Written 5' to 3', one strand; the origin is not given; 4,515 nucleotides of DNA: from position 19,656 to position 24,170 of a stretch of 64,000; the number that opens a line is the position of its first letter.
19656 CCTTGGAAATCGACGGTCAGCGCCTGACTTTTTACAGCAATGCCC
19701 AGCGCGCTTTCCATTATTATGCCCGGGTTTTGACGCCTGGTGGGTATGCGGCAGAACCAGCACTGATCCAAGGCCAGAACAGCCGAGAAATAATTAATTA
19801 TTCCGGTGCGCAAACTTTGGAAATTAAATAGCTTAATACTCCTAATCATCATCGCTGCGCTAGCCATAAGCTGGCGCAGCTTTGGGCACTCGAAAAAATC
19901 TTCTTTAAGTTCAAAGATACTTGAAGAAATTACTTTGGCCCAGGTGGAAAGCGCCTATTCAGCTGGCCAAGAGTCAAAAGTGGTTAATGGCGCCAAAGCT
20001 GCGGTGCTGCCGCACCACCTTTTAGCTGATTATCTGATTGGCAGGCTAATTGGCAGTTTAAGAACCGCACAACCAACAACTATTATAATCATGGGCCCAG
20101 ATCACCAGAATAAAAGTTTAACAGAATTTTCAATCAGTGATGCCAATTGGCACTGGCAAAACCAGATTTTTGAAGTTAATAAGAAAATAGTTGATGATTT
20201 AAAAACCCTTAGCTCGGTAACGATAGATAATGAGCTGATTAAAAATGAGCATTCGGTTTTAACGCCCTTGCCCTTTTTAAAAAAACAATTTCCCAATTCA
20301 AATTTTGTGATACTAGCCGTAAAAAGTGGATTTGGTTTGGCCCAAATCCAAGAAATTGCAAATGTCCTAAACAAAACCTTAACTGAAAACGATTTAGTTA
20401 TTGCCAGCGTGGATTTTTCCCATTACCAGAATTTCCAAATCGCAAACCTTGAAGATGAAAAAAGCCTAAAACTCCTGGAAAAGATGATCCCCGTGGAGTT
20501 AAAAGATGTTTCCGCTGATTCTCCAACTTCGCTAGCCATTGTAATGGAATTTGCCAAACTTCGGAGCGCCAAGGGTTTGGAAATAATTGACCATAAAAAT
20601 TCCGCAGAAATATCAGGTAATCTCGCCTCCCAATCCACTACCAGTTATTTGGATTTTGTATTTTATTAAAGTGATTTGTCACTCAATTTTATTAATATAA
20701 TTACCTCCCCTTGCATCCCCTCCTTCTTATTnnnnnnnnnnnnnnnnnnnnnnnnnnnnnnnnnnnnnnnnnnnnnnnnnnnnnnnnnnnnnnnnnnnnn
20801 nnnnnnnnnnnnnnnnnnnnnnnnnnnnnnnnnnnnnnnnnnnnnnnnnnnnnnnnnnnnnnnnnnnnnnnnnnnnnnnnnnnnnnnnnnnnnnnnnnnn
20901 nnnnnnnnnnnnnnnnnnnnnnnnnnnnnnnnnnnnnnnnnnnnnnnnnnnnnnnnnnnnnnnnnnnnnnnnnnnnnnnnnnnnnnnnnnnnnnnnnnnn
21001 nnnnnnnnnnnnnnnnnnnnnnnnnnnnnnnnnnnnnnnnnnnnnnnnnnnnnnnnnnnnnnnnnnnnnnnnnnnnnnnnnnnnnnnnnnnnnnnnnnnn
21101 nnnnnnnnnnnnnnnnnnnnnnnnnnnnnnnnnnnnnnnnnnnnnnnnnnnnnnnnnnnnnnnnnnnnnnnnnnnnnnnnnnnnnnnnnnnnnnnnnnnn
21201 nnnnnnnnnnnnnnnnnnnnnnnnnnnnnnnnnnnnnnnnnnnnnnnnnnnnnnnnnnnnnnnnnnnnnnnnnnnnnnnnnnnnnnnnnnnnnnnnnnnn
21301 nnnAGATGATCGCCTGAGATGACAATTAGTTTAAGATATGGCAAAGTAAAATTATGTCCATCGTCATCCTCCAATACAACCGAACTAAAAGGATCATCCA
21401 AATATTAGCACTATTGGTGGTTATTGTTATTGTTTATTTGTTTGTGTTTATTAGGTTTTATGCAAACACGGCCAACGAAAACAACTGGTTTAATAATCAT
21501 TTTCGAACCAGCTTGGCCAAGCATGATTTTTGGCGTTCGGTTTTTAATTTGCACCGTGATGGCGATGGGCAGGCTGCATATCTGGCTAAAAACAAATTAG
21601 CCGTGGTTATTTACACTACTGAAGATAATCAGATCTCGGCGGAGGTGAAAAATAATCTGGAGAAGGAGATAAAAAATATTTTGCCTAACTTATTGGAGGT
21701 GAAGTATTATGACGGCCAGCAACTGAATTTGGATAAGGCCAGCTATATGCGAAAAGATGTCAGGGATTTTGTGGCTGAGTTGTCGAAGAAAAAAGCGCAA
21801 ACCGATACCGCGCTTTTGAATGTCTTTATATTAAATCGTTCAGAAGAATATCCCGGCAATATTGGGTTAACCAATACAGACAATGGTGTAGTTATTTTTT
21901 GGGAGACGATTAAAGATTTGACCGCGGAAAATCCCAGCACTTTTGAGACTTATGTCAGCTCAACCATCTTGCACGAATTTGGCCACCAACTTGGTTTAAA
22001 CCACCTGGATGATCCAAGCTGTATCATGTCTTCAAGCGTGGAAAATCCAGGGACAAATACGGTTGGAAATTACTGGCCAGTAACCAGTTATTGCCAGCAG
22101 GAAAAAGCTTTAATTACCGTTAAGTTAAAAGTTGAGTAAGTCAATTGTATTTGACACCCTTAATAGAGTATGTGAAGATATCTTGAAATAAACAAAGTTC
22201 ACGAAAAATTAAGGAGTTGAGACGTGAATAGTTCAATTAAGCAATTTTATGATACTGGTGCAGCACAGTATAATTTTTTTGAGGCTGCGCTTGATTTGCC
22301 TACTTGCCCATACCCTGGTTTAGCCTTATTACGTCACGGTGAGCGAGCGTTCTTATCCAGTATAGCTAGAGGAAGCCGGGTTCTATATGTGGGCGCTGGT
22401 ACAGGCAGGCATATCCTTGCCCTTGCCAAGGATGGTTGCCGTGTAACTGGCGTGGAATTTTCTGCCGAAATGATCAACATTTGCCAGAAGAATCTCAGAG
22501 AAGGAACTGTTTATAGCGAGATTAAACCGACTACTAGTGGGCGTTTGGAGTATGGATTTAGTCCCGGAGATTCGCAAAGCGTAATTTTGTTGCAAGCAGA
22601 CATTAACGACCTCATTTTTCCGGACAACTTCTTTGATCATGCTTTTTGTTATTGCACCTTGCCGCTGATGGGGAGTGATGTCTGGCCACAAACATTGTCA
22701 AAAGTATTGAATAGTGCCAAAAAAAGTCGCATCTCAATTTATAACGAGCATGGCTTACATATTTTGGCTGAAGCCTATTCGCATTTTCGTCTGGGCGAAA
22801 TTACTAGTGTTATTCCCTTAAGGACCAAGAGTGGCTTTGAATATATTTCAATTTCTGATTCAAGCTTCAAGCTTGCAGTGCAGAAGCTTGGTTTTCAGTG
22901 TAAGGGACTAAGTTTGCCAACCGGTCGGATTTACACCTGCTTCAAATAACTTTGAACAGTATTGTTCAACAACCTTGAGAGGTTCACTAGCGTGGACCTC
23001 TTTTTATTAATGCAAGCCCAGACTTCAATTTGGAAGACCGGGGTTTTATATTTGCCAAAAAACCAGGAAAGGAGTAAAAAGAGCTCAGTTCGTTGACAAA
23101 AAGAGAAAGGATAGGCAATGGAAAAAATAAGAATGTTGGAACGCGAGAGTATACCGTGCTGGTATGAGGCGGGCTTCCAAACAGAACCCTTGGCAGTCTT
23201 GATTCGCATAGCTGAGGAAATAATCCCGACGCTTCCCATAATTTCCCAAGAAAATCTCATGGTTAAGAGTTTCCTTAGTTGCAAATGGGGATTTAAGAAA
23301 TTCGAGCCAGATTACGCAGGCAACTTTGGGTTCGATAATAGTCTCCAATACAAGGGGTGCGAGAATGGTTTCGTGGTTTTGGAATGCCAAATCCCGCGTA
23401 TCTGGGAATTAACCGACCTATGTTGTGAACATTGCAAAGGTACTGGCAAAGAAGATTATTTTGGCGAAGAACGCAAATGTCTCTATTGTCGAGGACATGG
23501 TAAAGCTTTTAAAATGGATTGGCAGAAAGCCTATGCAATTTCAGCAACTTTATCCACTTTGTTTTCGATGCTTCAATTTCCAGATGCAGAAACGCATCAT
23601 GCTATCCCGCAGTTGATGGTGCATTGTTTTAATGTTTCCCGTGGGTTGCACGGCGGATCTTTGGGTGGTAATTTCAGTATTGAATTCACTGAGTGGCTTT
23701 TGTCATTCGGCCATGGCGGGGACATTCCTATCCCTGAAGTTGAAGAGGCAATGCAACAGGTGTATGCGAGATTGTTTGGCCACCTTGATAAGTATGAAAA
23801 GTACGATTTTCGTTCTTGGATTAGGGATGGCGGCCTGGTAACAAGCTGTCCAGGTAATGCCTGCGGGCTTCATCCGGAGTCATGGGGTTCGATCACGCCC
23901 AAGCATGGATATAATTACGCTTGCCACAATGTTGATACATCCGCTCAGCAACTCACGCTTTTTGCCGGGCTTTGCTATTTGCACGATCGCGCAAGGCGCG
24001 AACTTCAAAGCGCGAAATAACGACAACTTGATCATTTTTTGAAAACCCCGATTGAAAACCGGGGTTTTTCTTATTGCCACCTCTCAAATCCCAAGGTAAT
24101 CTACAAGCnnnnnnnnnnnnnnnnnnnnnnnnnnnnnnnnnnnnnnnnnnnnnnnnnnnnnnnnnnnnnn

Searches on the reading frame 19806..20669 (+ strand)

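Call 9: search_protein_families(library=pfam, proteins=[window:19806-20669:+], max_evalue=0.01)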
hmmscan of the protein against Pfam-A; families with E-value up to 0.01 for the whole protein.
window:19806-20669:+ (287 aa): 1 family
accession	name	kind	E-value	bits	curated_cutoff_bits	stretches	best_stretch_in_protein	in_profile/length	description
PF01875.22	Memo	-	3.9e-18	66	27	1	78-275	50-261/269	Memo-like protein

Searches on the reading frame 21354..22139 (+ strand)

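Call 9: search_protein_families(library=pfam, proteins=[window:21354-22139:+], max_evalue=0.01)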
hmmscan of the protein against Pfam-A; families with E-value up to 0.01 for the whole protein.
window:21354-22139:+ (261 aa): 7 families
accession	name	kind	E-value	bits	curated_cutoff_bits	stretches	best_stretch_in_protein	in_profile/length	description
PF07998.17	Peptidase_M54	-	5.9e-07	30.1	24.4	1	104-228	40-171/194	Peptidase family M54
PF00413.30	Peptidase_M10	-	2.3e-06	28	24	1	191-234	98-141/159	Matrixin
PF13582.12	Reprolysin_3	-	7.2e-06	27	22.4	1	99-217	12-122/123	Metallo-peptidase family M12B Reprolysin-like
PF06262.17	Zincin_1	-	0.00018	21.8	22.4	1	174-216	47-88/97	Zincin-like metallopeptidase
PF13688.12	Reprolysin_5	-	0.00021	22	27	1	98-240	36-186/196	Metallo-peptidase family M12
PF13583.11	Reprolysin_4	-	0.00023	21.3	22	1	199-256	135-189/203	Metallo-peptidase family M12B Reprolysin-like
PF05572.19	Peptidase_M43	-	0.0061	16.9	23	1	197-228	64-95/152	Pregnancy-associated plasma protein-A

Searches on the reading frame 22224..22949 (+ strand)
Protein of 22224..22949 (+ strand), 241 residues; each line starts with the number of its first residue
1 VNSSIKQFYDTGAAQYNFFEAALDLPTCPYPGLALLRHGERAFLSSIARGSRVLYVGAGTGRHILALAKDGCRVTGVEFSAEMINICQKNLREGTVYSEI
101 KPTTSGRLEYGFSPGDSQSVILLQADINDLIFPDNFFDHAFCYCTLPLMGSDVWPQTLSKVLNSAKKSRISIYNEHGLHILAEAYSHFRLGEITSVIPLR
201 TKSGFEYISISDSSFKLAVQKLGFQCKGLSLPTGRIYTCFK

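Call 9: search_protein_families(library=pfam, proteins=[window:22224-22949:+], max_evalue=0.01)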
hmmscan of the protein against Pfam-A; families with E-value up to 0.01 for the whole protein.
window:22224-22949:+ (241 aa): 9 families
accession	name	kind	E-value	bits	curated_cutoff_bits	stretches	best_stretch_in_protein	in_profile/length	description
PF13649.12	Methyltransf_25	-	5.6e-14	53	27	1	53-94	1-44/97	Methyltransferase domain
PF08241.18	Methyltransf_11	-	4.6e-12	46.8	21.2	1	54-153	1-75/95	Methyltransferase domain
PF13847.12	Methyltransf_31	-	5.8e-08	33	27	1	49-93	3-50/145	Methyltransferase domain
PF08242.18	Methyltransf_12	-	4.5e-05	24.5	30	1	55-93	2-42/98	Methyltransferase domain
PF13489.12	Methyltransf_23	-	0.00023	21.4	27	1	43-95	15-68/164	Methyltransferase domain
PF07021.18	MetW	-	0.00083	19.5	21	1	43-88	7-53/193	Methionine biosynthesis protein MetW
PF01135.25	PCMT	-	0.0028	17.9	20.3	1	44-96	69-123/210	Protein-L-isoaspartate(D-aspartate) O-methyltransferase (PCMT)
PF07942.18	CARME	-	0.0028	17.5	27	1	51-84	59-92/268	Carnosine N-methyltransferase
PF05724.17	TPMT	-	0.008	16.3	26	0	47-91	35-81/218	Thiopurine S-methyltransferase (TPMT)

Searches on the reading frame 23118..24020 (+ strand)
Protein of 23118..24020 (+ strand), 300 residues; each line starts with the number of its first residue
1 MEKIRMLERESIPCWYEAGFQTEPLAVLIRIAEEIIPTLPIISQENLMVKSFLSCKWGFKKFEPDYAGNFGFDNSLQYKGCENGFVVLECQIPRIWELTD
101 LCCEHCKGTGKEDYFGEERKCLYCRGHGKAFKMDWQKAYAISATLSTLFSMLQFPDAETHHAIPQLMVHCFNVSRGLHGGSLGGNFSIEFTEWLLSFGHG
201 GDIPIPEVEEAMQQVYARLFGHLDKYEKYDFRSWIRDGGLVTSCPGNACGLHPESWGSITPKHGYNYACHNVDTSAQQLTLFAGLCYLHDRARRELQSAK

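Call 9: search_protein_families(library=pfam, proteins=[window:23118-24020:+], max_evalue=0.01)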
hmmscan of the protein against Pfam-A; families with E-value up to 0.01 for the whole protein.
window:23118-24020:+ (300 aa): 1 family
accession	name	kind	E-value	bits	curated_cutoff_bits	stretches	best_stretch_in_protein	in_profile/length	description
PF00684.25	DnaJ_CXXCXGXG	-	0.00098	19.8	32.7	1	103-133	1-30/65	DnaJ central domain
